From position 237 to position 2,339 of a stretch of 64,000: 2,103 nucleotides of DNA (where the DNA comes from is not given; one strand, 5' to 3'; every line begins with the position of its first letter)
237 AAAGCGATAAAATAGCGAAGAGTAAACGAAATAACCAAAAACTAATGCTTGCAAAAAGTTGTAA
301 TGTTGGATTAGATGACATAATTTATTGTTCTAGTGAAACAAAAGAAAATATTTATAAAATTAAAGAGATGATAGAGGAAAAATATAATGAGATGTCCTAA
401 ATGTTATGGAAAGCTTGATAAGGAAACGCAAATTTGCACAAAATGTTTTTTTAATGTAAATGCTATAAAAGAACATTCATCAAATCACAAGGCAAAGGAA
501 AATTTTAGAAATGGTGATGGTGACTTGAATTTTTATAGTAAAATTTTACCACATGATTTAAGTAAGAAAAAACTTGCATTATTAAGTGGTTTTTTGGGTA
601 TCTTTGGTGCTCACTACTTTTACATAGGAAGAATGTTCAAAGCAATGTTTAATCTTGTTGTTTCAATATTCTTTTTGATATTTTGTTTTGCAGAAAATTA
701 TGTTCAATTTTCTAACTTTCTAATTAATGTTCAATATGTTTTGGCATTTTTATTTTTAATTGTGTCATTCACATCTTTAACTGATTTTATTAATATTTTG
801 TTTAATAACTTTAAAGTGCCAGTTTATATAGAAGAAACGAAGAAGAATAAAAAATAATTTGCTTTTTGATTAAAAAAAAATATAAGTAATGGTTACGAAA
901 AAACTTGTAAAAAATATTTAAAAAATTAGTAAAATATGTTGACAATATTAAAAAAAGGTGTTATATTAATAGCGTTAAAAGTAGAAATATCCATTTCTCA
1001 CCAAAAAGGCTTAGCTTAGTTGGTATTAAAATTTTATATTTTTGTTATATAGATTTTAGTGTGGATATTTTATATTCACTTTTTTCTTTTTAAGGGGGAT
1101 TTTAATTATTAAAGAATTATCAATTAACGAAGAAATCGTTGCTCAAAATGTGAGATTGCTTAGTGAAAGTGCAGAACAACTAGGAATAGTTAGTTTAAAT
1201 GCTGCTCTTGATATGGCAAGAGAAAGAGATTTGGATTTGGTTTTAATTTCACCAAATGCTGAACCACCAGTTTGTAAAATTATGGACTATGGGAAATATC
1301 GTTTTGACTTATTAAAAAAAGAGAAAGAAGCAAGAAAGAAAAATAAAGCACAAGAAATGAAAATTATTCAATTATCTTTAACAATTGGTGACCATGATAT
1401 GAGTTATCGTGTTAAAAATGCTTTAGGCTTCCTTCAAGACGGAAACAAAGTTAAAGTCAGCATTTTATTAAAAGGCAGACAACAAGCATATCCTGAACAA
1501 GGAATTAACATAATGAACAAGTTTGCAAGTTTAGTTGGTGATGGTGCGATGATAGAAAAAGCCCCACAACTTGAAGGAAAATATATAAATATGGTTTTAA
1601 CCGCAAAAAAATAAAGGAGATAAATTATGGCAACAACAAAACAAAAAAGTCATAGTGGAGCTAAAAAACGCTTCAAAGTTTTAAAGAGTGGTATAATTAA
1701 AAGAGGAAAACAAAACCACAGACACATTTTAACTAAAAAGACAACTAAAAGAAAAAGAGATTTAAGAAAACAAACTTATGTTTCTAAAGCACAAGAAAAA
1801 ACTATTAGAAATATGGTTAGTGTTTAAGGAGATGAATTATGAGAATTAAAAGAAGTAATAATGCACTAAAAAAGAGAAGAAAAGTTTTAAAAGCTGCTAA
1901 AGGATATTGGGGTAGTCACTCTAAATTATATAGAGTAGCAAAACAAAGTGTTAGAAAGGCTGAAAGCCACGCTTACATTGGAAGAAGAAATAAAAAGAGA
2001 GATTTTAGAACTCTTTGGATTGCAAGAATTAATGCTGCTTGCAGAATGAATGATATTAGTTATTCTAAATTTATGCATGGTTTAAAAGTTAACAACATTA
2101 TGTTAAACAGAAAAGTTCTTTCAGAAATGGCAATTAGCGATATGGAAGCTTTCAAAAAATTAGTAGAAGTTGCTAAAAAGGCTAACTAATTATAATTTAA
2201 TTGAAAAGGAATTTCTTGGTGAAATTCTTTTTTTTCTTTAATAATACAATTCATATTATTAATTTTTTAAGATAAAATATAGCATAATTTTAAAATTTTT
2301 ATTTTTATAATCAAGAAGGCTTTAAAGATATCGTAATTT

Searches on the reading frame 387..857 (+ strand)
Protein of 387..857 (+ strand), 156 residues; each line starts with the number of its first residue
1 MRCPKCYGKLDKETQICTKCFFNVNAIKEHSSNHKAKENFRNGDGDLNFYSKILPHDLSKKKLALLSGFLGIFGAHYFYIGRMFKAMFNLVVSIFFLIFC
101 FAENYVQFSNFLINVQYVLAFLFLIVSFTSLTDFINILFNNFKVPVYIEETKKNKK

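Call 84: find_encoding_contigs(protein=window:387-857:+, flank=10000, max_places=1)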
Protein window:387-857:+ (156 aa): 2 contigs read that carry it; 1 place shown.
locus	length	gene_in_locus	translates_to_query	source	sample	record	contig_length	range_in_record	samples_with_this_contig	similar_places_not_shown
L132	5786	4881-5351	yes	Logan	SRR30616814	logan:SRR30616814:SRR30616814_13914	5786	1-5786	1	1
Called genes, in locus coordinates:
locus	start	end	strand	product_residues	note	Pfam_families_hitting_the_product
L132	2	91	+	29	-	?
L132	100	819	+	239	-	PF12847:Methyltransf_18, PF04816:TrmK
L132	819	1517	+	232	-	-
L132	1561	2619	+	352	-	-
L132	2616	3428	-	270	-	PF00528:BPD_transp_1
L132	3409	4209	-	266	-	PF00005:ABC_tran, PF02463:SMC_N (weak), PF13304:AAA_21 (faint)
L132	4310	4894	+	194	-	PF03193:RsgA_GTPase (faint), PF00350:Dynamin_N (faint), PF01926:MMR_HSR1, PF02421:FeoB_N (weak)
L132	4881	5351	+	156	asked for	PF05154:TM2 (weak)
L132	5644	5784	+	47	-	?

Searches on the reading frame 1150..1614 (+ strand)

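Call 29: search_protein_families(library=pfam, proteins=[window:1150-1614:+], max_evalue=0.01)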
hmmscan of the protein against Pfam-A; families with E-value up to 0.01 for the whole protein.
window:1150-1614:+ (154 aa): 2 families
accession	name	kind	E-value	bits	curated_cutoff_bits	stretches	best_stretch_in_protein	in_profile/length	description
PF05198.21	IF3_N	-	7e-26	90.6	26.9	1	2-61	11-70/70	Translation initiation factor IF-3, N-terminal domain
PF00707.27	IF3_C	-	1.2e-25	89.7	34.8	1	69-153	2-86/86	Translation initiation factor IF-3, C-terminal domain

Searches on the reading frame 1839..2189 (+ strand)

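Call 29: search_protein_families(library=pfam, proteins=[window:1839-2189:+], max_evalue=0.01)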
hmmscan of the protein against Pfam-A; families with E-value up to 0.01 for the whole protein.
window:1839-2189:+ (116 aa): 1 family
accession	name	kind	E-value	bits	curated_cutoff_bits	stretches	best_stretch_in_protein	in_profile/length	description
PF00453.23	Ribosomal_L20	-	1.2e-44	151.2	30.8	1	2-108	1-107/107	Ribosomal protein L20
